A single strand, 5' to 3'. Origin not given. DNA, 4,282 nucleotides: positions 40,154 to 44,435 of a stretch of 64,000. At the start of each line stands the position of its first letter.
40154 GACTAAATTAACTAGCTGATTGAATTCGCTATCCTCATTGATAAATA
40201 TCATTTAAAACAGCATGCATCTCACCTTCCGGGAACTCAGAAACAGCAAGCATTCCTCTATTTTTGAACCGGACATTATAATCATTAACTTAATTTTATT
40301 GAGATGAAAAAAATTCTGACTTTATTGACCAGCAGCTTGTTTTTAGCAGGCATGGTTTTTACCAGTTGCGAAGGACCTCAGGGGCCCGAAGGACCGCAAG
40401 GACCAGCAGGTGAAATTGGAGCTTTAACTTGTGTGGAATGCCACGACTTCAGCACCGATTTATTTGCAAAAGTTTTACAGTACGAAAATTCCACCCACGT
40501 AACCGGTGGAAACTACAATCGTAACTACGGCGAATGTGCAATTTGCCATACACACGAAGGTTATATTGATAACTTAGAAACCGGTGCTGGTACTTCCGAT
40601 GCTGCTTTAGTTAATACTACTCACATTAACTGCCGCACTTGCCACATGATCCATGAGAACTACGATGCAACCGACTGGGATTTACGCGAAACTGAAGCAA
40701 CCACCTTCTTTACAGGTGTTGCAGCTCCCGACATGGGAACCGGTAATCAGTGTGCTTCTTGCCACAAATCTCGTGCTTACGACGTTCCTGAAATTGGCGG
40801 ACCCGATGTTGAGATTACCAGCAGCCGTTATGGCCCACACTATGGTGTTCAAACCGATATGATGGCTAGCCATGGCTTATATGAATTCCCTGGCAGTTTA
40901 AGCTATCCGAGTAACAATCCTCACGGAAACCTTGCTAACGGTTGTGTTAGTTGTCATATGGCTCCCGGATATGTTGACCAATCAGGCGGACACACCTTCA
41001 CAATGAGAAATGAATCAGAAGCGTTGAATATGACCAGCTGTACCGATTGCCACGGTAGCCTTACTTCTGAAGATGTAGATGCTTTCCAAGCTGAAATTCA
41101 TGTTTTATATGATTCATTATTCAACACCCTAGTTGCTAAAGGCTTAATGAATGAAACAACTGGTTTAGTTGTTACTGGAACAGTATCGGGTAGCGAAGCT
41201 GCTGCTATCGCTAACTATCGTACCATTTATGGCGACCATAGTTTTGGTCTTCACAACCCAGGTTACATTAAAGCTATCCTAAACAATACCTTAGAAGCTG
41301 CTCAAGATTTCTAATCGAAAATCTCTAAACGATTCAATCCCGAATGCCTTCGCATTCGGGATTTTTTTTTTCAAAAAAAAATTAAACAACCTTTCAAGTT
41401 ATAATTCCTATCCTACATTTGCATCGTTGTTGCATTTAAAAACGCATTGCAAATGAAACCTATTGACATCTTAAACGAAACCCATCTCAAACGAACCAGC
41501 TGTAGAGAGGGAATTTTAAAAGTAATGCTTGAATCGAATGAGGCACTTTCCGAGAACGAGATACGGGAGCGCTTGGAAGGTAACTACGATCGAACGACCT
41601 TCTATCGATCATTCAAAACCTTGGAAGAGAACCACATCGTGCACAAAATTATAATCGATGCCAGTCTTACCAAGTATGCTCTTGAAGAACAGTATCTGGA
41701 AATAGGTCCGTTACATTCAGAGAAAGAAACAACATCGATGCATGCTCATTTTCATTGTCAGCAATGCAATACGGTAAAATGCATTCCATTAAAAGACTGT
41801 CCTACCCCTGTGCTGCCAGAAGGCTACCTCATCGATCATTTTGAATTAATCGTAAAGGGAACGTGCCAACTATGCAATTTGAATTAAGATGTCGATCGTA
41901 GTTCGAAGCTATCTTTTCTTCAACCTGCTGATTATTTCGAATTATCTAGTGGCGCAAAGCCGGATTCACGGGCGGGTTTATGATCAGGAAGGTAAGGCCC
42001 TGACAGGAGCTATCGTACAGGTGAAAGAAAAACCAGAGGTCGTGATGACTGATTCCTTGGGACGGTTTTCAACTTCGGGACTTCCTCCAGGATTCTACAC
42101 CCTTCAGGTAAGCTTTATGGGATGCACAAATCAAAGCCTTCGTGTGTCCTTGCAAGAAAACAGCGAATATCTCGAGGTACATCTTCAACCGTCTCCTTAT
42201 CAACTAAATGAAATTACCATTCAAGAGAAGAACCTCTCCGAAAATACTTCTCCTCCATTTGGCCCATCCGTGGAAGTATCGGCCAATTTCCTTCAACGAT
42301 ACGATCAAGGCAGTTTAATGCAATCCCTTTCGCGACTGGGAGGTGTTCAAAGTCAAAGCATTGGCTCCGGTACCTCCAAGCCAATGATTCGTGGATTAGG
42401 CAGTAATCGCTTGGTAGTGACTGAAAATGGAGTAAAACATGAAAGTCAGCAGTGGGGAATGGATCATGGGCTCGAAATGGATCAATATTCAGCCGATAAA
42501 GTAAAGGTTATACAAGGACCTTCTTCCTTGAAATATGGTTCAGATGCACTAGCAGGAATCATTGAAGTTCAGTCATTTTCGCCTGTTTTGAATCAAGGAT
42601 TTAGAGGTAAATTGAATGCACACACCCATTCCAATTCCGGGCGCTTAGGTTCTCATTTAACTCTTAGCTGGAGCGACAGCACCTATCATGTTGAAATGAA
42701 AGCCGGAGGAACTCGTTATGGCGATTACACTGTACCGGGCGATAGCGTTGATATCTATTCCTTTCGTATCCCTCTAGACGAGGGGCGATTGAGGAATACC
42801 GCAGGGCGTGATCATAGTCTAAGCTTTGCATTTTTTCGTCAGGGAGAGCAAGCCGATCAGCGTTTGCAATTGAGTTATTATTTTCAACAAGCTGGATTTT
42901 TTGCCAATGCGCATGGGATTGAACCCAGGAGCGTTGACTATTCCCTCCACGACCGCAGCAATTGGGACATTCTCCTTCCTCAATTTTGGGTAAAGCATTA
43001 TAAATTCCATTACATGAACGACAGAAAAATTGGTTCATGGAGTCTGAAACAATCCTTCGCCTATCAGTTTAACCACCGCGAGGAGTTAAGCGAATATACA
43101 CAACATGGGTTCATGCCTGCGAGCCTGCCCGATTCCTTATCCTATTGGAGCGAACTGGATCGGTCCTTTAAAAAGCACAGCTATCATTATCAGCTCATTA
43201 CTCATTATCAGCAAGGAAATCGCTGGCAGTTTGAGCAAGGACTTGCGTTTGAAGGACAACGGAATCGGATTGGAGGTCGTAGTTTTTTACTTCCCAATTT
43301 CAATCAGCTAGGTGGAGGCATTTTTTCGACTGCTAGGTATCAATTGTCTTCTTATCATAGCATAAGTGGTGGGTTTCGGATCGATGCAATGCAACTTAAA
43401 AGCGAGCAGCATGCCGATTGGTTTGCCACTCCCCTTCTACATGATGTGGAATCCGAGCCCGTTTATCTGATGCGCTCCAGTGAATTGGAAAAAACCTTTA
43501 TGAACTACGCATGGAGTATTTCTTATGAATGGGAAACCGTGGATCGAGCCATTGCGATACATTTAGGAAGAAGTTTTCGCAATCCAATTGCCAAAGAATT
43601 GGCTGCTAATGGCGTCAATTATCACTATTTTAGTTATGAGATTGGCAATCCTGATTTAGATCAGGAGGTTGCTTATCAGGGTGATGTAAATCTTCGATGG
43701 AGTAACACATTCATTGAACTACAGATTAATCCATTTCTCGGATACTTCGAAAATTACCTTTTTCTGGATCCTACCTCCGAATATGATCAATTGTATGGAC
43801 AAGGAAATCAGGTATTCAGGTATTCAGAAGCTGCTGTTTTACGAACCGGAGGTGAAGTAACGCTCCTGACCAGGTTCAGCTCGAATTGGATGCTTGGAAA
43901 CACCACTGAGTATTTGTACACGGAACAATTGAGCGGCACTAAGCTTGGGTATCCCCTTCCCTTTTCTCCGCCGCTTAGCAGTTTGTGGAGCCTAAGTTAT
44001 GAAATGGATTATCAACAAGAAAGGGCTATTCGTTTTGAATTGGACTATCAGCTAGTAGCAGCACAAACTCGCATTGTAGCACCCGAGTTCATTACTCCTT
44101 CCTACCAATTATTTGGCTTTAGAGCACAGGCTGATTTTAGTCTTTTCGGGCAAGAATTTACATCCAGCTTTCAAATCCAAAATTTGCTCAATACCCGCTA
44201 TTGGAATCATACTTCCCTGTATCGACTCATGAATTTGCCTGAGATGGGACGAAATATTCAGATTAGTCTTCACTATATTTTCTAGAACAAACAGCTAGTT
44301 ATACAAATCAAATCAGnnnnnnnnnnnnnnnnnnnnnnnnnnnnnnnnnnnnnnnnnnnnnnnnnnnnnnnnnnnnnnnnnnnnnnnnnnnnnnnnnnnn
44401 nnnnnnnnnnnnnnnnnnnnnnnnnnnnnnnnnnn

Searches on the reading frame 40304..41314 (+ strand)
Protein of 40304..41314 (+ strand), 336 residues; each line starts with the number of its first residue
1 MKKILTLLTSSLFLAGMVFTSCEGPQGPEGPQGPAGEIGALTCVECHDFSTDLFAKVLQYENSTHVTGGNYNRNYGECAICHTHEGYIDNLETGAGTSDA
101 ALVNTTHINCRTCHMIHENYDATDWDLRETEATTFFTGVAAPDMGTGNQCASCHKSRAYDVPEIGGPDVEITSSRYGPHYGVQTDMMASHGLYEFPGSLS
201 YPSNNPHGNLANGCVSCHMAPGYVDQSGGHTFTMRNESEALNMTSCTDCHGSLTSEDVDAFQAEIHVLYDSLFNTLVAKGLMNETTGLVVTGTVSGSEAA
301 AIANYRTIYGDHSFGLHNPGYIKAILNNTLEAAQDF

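Call 3: search_protein_families(library=pfam, proteins=[window:40304-41314:+], max_evalue=0.01)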
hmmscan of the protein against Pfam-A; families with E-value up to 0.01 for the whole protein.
window:40304-41314:+ (336 aa): 6 families
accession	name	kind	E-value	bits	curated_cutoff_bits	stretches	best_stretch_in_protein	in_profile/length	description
PF14522.11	Cytochrome_C7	-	9.1e-10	38.7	24.8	2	208-256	9-54/67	Cytochrome c7 and related cytochrome c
PF22113.1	Mtrc-MtrF_II-IV_dom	-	1.6e-08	34.7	30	1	59-158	65-168/176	Outer membrane cytochrome MtrC/MtrF-like, domains II/IV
PF14537.11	Cytochrom_c3_2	-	6.7e-07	30.1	25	0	41-119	7-69/79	Cytochrome c3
PF03264.19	Cytochrom_NNT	-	1.9e-05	24.9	24.1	0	83-163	101-173/174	NapC/NirT cytochrome c family, N-terminal region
PF09699.15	Paired_CXXCH_1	-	0.00057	20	20.6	0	207-222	1-17/41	Doubled CXXCH motif (Paired_CXXCH_1)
PF02335.20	Cytochrom_C552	-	0.0012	18.3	24.1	1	204-335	237-375/438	Cytochrome c552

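Call 7: search_protein_families(library=ncbifam, proteins=[window:40304-41314:+], max_evalue=0.001)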
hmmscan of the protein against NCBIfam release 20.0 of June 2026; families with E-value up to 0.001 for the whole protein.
window:40304-41314:+ (336 aa): 1 family
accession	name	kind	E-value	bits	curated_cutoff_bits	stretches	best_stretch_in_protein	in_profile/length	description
TIGR03508.1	decahem_SO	subfamily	3.3e-05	23.5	192.2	0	77-157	4-80/258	DmsE family decaheme c-type cytochrome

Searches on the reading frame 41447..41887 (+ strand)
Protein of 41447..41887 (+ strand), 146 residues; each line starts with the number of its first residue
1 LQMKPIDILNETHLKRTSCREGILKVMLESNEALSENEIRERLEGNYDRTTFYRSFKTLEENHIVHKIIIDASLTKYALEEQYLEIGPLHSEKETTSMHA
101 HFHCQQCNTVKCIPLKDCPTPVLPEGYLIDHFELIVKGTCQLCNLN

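Call 3: search_protein_families(library=pfam, proteins=[window:41447-41887:+], max_evalue=0.01)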
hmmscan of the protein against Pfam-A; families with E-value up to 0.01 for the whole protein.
window:41447-41887:+ (146 aa): 1 family
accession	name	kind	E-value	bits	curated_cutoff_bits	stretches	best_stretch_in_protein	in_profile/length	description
PF01475.25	FUR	-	5.7e-07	30.1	23.1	1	12-113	2-93/121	Ferric uptake regulator family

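Call 7: search_protein_families(library=ncbifam, proteins=[window:41447-41887:+], max_evalue=0.001)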
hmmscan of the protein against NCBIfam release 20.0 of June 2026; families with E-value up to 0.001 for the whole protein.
window:41447-41887:+ (146 aa): 2 families
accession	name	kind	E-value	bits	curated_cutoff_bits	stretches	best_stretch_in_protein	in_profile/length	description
NF051892.1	TransRegFurBacil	equivalog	1.5e-05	25.1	220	1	9-144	12-144/149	ferric iron uptake transcriptional regulator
NF052545.1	TransRegPerRClab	equivalog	0.00011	22.2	180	0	7-113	6-100/138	transcriptional regulator PerR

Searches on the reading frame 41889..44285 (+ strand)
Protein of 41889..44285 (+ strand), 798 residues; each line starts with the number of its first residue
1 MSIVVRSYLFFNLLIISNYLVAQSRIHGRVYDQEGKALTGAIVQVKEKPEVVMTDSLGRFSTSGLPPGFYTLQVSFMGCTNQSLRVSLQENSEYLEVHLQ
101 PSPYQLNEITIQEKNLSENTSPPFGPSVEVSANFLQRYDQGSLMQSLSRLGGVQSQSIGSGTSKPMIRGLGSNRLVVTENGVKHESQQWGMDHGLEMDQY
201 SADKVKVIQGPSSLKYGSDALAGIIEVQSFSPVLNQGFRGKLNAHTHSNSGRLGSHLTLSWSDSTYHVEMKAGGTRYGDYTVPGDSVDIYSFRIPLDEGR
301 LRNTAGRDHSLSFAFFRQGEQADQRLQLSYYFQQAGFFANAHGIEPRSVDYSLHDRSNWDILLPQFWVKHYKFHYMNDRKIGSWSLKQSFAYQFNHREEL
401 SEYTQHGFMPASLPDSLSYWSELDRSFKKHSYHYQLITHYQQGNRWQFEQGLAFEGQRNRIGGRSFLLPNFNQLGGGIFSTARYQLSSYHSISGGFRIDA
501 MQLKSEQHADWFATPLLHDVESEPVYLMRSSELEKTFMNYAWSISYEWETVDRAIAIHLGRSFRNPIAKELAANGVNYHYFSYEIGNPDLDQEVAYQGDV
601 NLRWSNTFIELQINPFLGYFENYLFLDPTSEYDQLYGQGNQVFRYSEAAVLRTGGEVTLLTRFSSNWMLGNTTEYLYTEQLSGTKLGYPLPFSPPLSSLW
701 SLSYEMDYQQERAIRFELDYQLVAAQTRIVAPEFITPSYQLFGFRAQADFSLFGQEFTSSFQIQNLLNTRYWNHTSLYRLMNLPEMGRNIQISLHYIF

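Call 76: search_protein_families(library=pfam, proteins=[window:41889-44285:+], max_evalue=0.00001)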
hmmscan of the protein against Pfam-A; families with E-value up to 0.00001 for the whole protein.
window:41889-44285:+ (798 aa): 4 families
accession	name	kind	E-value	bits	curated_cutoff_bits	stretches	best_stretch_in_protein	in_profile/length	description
PF00593.30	TonB_dep_Rec_b-barrel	-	4.2e-14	53.7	27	1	309-766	15-436/436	TonB dependent receptor-like, beta-barrel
PF07715.20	Plug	-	5e-14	53.1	23.9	1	130-224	12-107/107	TonB-dependent Receptor Plug Domain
PF13715.12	CarbopepD_reg_2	-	1.2e-13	51.3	32.2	1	26-110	1-87/88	CarboxypepD_reg-like domain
PF13620.12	CarboxypepD_reg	-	4.6e-12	46.6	32.3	1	26-92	2-73/82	Carboxypeptidase regulatory-like domain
